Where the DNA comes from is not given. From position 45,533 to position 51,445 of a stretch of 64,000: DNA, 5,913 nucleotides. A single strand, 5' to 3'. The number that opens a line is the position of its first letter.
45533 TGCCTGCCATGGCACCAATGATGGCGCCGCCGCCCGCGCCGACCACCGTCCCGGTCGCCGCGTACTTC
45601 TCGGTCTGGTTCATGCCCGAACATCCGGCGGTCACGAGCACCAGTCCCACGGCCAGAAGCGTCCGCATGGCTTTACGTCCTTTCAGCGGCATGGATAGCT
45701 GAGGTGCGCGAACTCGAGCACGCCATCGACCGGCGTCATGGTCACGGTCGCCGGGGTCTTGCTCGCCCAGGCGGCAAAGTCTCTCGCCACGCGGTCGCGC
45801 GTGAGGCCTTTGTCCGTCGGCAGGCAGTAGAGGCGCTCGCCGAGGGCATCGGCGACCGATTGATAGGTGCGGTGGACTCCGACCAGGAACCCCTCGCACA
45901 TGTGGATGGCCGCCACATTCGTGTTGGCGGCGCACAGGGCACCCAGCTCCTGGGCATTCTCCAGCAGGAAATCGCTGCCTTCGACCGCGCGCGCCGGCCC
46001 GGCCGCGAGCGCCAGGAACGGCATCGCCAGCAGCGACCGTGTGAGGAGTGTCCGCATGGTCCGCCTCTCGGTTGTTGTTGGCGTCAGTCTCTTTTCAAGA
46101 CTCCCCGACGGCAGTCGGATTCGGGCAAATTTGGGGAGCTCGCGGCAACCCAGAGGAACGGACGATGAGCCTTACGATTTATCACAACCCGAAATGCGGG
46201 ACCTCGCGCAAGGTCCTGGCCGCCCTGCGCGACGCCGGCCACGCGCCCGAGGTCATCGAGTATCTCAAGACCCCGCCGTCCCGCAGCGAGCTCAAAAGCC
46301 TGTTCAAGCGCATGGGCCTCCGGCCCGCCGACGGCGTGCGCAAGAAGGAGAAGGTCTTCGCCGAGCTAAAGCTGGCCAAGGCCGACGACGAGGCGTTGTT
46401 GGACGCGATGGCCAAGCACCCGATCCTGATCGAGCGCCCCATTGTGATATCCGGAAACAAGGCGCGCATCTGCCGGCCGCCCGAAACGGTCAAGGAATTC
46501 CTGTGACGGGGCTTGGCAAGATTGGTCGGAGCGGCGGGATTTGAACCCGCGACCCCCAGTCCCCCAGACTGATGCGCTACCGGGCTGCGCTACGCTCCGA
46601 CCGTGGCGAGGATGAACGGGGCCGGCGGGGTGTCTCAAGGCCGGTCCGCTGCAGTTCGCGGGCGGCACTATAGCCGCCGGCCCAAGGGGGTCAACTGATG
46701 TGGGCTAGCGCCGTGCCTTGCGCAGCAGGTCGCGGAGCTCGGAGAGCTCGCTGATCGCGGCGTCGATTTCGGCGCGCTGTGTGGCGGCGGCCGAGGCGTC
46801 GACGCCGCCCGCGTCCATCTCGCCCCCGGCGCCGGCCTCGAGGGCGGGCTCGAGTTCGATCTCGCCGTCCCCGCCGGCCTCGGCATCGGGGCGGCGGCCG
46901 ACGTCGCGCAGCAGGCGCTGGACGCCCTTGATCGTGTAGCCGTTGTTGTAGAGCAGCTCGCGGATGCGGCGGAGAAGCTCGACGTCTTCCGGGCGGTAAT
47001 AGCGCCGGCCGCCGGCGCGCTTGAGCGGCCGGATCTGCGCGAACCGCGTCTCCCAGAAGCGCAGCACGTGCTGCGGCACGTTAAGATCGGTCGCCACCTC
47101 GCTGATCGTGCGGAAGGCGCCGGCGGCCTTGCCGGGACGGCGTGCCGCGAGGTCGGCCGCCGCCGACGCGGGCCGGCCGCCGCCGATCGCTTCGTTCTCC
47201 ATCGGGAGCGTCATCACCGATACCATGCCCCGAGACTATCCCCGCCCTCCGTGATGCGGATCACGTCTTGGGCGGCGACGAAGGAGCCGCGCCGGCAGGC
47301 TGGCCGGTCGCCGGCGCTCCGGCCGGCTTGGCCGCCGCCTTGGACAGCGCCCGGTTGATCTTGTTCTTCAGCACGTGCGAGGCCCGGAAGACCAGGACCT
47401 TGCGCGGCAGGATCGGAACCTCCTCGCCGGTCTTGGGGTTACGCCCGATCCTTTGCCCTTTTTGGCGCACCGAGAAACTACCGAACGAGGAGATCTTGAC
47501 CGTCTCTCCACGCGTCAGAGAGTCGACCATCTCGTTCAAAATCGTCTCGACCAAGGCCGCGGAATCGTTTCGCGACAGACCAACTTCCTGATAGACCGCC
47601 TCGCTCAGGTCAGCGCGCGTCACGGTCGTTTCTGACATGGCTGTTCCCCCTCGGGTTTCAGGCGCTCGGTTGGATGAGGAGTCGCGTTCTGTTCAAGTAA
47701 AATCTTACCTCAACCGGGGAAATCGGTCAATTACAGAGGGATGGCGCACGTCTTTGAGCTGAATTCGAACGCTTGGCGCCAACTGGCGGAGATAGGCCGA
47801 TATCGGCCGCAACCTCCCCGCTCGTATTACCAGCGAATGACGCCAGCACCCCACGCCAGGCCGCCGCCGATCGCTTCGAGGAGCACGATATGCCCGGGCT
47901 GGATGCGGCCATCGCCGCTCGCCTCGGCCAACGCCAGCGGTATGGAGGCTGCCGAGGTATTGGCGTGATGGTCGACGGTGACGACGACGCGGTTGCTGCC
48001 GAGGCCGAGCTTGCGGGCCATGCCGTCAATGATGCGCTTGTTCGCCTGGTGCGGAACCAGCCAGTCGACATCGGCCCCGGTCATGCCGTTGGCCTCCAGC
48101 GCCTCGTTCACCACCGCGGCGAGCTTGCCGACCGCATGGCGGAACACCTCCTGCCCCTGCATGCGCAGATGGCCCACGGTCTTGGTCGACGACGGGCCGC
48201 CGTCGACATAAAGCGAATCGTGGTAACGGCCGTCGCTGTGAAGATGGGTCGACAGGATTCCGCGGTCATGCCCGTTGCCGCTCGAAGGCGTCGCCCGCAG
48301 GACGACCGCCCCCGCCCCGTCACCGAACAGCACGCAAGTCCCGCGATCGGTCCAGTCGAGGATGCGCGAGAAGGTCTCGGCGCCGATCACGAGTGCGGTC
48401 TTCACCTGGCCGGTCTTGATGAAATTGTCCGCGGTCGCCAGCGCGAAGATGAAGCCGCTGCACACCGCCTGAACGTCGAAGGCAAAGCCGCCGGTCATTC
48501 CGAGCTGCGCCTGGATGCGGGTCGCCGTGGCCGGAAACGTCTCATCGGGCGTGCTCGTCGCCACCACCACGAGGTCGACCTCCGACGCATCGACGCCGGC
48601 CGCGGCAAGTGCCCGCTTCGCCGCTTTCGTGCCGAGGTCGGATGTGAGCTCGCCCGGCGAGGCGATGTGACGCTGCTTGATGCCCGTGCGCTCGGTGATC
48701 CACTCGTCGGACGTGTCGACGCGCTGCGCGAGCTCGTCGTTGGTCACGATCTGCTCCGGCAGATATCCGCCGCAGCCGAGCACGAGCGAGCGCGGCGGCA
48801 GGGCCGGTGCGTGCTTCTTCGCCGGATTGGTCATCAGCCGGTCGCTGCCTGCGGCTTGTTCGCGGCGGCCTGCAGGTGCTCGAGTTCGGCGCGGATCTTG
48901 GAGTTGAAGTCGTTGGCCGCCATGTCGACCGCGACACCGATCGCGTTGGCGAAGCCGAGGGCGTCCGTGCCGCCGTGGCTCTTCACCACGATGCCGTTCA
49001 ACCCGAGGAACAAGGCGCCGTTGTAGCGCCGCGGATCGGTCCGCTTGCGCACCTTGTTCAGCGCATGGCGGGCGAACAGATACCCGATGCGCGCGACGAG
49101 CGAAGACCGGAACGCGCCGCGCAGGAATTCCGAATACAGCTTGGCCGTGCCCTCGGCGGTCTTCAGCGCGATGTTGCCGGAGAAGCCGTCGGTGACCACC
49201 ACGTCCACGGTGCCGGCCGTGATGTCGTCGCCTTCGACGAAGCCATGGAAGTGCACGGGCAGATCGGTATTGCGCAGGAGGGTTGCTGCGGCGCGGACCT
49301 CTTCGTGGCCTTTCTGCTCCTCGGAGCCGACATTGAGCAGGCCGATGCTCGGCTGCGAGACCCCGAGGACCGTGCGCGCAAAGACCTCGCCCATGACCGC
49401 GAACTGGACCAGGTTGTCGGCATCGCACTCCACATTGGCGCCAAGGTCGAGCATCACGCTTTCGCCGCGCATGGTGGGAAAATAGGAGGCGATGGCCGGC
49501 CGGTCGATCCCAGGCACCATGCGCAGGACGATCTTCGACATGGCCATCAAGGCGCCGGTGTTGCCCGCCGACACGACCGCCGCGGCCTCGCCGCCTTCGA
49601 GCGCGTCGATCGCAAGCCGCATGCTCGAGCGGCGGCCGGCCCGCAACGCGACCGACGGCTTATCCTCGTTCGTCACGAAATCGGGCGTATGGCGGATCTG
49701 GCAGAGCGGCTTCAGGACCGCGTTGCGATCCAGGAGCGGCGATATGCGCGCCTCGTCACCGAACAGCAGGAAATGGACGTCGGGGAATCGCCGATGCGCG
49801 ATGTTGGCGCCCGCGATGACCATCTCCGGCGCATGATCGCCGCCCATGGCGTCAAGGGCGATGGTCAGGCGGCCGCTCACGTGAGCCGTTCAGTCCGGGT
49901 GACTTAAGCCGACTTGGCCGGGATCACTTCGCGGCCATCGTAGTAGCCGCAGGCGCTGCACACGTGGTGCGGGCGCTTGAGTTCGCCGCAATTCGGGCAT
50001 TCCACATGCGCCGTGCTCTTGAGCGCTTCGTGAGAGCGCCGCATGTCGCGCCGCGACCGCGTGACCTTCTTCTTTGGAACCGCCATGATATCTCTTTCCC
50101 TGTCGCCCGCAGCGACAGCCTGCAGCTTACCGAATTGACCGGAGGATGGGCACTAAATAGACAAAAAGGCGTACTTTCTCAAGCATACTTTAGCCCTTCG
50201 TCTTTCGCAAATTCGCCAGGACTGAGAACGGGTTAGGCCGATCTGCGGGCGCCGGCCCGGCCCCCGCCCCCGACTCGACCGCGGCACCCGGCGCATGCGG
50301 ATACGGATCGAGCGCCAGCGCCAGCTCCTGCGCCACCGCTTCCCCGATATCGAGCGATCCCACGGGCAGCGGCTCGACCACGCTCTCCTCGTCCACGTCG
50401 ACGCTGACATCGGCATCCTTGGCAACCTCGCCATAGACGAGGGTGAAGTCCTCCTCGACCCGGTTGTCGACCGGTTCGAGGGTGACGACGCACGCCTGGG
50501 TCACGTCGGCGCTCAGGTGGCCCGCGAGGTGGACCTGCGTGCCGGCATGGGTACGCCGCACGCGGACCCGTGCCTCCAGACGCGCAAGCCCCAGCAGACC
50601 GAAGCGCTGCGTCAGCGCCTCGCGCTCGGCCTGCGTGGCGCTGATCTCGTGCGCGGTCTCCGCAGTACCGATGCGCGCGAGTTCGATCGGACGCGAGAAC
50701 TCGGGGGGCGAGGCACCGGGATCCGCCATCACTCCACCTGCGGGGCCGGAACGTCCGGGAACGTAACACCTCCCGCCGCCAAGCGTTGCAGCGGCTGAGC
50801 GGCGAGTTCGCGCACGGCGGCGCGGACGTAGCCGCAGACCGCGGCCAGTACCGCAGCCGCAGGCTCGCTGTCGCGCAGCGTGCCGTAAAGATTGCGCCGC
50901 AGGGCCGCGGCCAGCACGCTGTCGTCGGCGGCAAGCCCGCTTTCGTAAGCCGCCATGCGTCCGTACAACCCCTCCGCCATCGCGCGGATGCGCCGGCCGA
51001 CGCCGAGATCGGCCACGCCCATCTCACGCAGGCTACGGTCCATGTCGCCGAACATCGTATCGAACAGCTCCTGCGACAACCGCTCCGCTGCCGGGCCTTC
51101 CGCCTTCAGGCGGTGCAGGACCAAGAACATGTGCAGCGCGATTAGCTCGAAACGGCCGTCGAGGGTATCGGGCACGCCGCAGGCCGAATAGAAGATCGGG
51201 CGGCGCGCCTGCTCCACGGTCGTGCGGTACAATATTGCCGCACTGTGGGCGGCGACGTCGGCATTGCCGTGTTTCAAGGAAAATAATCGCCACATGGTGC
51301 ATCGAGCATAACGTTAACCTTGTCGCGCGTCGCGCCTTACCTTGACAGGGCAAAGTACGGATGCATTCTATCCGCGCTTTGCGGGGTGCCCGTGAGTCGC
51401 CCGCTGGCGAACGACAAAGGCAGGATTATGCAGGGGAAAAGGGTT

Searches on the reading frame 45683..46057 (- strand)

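Call 8: search_protein_families(library=pfam, proteins=[window:45683-46057:-])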
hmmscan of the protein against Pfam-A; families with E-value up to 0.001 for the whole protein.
window:45683-46057:- (124 aa): 1 family
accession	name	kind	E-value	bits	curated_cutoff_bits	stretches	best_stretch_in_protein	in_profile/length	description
PF18602.6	Rap1a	-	5.4e-10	40.1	27.7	1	35-123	2-90/90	Rap1a immunity proteins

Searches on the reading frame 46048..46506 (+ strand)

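Call 9: search_protein_families(library=pfam, proteins=[window:46048-46506:+])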
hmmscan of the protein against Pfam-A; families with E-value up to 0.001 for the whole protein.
window:46048-46506:+ (152 aa): 2 families
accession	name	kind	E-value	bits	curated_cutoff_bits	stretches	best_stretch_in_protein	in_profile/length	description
PF03960.21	ArsC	-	2.9e-18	66.4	24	1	45-151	1-79/79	ArsC family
PF00462.30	Glutaredoxin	-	0.0002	21.9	22.9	1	43-88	2-47/60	Glutaredoxin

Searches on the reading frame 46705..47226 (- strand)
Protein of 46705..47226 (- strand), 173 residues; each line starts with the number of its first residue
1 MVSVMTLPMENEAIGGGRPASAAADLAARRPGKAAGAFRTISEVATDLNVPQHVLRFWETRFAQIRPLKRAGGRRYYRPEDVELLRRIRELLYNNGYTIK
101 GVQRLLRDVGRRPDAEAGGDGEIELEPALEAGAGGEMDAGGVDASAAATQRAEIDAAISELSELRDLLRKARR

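Call 9: search_protein_families(library=pfam, proteins=[window:46705-47226:-])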
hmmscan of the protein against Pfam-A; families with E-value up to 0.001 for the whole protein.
window:46705-47226:- (173 aa): 2 families
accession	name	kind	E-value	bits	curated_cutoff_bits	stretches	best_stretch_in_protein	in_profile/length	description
PF13411.12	MerR_1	-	1.9e-23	82.8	21.6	1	40-107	2-67/69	MerR HTH family regulatory protein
PF00376.29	MerR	-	1.7e-07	31.4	28.2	1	40-77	1-38/38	MerR family regulatory protein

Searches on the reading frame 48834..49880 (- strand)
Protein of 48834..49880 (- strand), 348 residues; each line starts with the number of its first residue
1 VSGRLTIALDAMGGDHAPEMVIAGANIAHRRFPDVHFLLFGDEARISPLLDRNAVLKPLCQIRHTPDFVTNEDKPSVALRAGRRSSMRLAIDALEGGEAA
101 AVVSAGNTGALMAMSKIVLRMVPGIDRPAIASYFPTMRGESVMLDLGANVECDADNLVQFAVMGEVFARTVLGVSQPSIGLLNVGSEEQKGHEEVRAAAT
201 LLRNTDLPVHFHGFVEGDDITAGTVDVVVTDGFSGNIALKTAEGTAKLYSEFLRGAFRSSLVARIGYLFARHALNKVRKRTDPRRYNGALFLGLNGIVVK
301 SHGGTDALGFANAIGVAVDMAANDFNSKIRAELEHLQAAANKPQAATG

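Call 9: search_protein_families(library=pfam, proteins=[window:48834-49880:-])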
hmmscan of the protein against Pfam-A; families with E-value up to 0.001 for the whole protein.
window:48834-49880:- (348 aa): 1 family
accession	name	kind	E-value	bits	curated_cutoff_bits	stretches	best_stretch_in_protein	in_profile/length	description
PF02504.20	FA_synthesis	-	9e-109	363.9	29.1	1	5-327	1-323/324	Fatty acid synthesis protein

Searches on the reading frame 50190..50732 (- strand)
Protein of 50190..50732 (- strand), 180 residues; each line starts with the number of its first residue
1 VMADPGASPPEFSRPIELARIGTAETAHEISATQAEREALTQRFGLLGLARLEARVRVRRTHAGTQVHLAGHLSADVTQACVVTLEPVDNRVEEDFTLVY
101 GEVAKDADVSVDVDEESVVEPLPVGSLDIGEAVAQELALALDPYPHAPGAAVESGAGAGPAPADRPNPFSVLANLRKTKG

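Call 9: search_protein_families(library=pfam, proteins=[window:50190-50732:-])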
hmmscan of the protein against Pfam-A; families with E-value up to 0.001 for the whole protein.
window:50190-50732:- (180 aa): 1 family
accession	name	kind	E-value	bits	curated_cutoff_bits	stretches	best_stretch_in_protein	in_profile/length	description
PF02620.22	YceD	-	3.5e-15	56.5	33.2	1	70-175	2-118/119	Large ribosomal RNA subunit accumulation protein YceD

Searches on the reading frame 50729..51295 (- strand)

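Call 9: search_protein_families(library=pfam, proteins=[window:50729-51295:-])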
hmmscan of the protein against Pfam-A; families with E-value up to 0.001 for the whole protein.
window:50729-51295:- (188 aa): 1 family
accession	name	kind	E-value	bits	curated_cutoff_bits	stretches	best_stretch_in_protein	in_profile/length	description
PF03981.17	Ubiq_cyt_C_chap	-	4.2e-47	160.2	21.5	1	38-179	2-140/140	Ubiquinol-cytochrome C chaperone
